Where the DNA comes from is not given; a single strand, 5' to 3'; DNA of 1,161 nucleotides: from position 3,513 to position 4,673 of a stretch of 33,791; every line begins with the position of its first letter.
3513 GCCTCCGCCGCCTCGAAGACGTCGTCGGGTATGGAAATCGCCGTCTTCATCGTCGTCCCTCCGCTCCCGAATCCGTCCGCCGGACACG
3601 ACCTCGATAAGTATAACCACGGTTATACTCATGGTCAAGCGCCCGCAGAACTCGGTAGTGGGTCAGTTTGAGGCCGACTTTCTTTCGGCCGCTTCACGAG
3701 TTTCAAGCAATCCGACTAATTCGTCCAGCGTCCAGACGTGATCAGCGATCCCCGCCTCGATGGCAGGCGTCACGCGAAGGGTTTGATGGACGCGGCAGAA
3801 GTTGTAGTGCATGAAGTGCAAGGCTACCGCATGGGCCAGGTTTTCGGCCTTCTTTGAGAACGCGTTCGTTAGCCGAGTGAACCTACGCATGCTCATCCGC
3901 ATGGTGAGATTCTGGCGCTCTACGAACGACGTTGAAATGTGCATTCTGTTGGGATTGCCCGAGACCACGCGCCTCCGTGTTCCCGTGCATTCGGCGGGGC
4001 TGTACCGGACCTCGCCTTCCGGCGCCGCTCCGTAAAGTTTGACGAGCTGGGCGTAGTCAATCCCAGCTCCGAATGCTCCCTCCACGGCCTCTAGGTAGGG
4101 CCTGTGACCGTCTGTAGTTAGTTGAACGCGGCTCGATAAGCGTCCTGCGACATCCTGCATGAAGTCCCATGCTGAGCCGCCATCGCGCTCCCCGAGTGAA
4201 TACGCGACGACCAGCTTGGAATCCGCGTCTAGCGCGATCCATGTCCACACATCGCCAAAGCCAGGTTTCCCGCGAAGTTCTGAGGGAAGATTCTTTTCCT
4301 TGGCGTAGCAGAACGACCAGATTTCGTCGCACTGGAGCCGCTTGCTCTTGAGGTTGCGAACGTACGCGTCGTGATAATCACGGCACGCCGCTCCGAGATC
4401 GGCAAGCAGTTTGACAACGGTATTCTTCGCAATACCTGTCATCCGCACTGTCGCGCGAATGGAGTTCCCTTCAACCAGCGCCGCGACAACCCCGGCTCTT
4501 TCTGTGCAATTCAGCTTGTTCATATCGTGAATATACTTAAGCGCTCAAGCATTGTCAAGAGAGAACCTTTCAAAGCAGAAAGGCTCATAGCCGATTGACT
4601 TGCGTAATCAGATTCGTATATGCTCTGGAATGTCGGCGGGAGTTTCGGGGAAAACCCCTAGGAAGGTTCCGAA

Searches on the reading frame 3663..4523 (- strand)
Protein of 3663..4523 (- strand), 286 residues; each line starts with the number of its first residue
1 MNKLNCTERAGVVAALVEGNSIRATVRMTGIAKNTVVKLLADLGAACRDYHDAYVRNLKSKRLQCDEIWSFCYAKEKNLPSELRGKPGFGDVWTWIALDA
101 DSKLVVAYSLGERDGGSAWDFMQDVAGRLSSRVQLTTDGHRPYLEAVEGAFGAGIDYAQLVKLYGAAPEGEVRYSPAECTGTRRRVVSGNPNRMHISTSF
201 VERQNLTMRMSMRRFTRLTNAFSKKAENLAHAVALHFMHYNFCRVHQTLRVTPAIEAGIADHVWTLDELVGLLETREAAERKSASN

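Call 3: search_protein_families(library=pfam, proteins=[window:3663-4523:-], max_evalue=0.1)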
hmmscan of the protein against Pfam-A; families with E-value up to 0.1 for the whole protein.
window:3663-4523:- (286 aa): 2 families
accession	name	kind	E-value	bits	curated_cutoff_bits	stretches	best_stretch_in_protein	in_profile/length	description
PF03400.19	DDE_Tnp_IS1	-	4.4e-06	27.5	24.1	1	196-238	84-125/131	IS1 transposase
PF13610.12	DDE_Tnp_IS240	-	0.0057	17.2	27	1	93-157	19-84/139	DDE domain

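Call 5: search_protein_families(library=ncbifam, proteins=[window:3663-4523:-], max_evalue=0.1)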
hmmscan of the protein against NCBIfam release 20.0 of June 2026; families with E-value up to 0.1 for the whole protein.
window:3663-4523:- (286 aa): 3 families
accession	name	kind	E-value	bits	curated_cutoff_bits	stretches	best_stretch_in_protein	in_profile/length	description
NF033558.1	transpos_IS1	equivalog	1.7e-14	54.2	100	1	11-148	47-168/199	IS1 family transposase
NF033577.2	transpos_IS481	equivalog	0.00031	20.4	224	0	200-253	231-280/284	IS481 family transposase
NF033587.1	transpos_IS6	equivalog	0.0088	15.8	125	1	92-149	84-142/202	IS6 family transposase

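Call 6: search_protein_families(library=padloc, proteins=[window:3663-4523:-], max_evalue=0.1)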
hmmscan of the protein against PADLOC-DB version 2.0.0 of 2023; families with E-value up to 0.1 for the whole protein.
window:3663-4523:- (286 aa): 0 families

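Call 7: search_protein_families(library=phrogs, proteins=[window:3663-4523:-], max_evalue=0.1)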
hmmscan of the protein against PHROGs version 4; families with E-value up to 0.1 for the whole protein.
window:3663-4523:- (286 aa): 1 family
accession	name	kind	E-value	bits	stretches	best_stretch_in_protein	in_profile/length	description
phrog_720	-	integration and excision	8.7e-05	23.9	0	198-239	80-120/125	transposase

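Call 101: search_dna_similar(query=window:3663-4523:-, collection=plasmids, mode=protein, max_rows=12)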
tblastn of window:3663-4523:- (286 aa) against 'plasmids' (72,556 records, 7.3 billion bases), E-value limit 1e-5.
Records with a match: 23; places in all: 30; records where one place covers at least 80% of the query: 13.
Best place of each record, by identity: 60-80% 2; <60% 21.
By first word of the organism name: Deinococcus 7; Mesorhizobium 6; Bradyrhizobium 2; Acidiphilium 1; Methylocapsa 1; Hoeflea 1; Sphingomonas 1; Meiothermus 1; Bosea 1; Spirosoma 1; and 1 more.
By predicted mobility (MOB-suite, as given by PLSDB): non-mobilizable 20; mobilizable 2; conjugative 1.
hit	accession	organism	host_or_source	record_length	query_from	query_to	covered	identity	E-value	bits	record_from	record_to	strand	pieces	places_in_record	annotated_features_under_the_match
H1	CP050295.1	Mesorhizobium loti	Oxytropis kamtschatica,cell ...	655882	1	282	99%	58.8%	6e-109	353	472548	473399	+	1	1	IS1 family transposase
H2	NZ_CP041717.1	Acidiphilium multivorum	Cell culture,activated sludge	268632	1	285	100%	56.1%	3e-107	348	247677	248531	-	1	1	IS1 family transposase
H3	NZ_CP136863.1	Methylocapsa polymorpha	Shagnum peat sample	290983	1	285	100%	55.9%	1e-102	335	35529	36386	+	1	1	helix-turn-helix domain-containing protein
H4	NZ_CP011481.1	Hoeflea sp. IMCC20628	-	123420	2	276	96%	56.2%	4e-103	336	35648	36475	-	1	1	IS1 family transposase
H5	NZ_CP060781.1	Sphingomonas daechungensis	single bacterial strain,sediment of a ...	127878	1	270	94%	30.5%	2e-30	127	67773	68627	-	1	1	IS1 family transposase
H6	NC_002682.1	Mesorhizobium japonicum MAFF 303099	-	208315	44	212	59%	45.4%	6e-38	149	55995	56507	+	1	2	none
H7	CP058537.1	Deinococcus sp. D7000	seawater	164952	11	268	90%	28.1%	2e-13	77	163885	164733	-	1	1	hypothetical protein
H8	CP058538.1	Deinococcus sp. D7000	seawater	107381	12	268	90%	28.2%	2e-13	78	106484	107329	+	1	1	hypothetical protein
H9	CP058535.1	Deinococcus sp. D7000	seawater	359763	12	268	90%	28.2%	2e-13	78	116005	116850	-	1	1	hypothetical protein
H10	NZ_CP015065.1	Mesorhizobium ciceri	Astragalus pelecinus,Pure Sample,Plant ...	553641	142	248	37%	67.6%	3e-40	155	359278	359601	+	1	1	none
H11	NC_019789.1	Deinococcus peraridilitoris DSM 19664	-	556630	2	271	94%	26.5%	6e-14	79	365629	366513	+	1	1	IS1 transposase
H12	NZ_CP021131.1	Meiothermus taiwanensis WR-220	-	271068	3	270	94%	26.5%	5e-12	73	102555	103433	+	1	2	hypothetical protein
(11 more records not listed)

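Call 103: get_annotated_region(hit=H2, flank=3500)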
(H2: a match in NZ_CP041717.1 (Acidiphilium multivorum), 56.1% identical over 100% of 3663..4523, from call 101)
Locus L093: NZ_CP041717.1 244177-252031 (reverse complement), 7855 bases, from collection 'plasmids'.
description: Acidiphilium multivorum strain JZ-6 plasmid unnamed1, complete sequence
organism: Acidiphilium multivorum (NCBI taxid 62140)
taxonomy: Bacteria; Pseudomonadota; Alphaproteobacteria; Rhodospirillales; Acetobacteraceae; Acidiphilium; Acidiphilium multivorum
host: -; source: Cell culture,activated sludge; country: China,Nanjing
typing (MOB-suite, as given by PLSDB): non-mobilizable; mating-pair formation MPF_I
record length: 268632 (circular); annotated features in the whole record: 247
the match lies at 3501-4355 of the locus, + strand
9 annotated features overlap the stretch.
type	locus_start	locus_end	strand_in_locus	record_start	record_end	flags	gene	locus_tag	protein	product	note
CDS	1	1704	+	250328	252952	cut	-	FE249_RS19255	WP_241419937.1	sigma factor-like helix-turn-helix DNA-binding protein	GO:0006352 - DNA-templated transcription initiation [Evidence IEA]; GO:0006355 - regulation of DNA-templated ...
CDS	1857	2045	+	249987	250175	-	-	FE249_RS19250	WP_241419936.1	hypothetical protein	-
CDS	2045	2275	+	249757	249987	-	-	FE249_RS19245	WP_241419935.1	hypothetical protein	-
CDS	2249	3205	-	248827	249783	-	-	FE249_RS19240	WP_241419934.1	hypothetical protein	-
CDS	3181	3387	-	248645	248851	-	-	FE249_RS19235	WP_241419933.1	hypothetical protein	-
CDS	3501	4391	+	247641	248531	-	-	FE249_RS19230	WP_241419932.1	IS1 family transposase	-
CDS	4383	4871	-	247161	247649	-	-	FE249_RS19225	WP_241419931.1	RES domain-containing protein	-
CDS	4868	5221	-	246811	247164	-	-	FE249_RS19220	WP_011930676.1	MbcA/ParS/Xre antitoxin family protein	-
CDS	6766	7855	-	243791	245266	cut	-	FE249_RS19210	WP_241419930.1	AAA family ATPase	-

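Call 104: get_annotated_region(hit=H1, flank=3500)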
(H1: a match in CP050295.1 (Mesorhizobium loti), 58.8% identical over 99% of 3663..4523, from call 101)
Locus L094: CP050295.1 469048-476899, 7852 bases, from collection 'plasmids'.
description: Mesorhizobium loti strain 582 plasmid p_1, complete sequence
organism: Mesorhizobium loti (NCBI taxid 381)
taxonomy: Bacteria; Pseudomonadota; Alphaproteobacteria; Hyphomicrobiales; Phyllobacteriaceae; Mesorhizobium; Mesorhizobium loti
host: -; source: Oxytropis kamtschatica,cell culture,root nodule; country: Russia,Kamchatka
typing (MOB-suite, as given by PLSDB): non-mobilizable; mating-pair formation MPF_T
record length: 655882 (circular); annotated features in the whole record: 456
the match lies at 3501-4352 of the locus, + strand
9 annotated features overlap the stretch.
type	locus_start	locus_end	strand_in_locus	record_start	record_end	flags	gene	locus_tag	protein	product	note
CDS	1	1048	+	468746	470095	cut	hemN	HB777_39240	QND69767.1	oxygen-independent coproporphyrinogen III oxidase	-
CDS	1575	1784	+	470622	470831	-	-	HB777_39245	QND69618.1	histone H1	-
CDS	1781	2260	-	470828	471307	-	-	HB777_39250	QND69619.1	hypothetical protein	-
CDS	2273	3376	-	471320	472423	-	-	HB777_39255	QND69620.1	helix-turn-helix domain-containing protein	-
CDS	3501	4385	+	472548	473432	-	-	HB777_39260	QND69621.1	IS1 family transposase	-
CDS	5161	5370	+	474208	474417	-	-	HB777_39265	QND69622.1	hypothetical protein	-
CDS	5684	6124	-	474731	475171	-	-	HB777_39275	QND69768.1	hypothetical protein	-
CDS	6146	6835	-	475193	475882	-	-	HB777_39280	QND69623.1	DsbA family protein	-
CDS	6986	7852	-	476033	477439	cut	-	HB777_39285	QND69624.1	dicarboxylate/amino acid:cation symporter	-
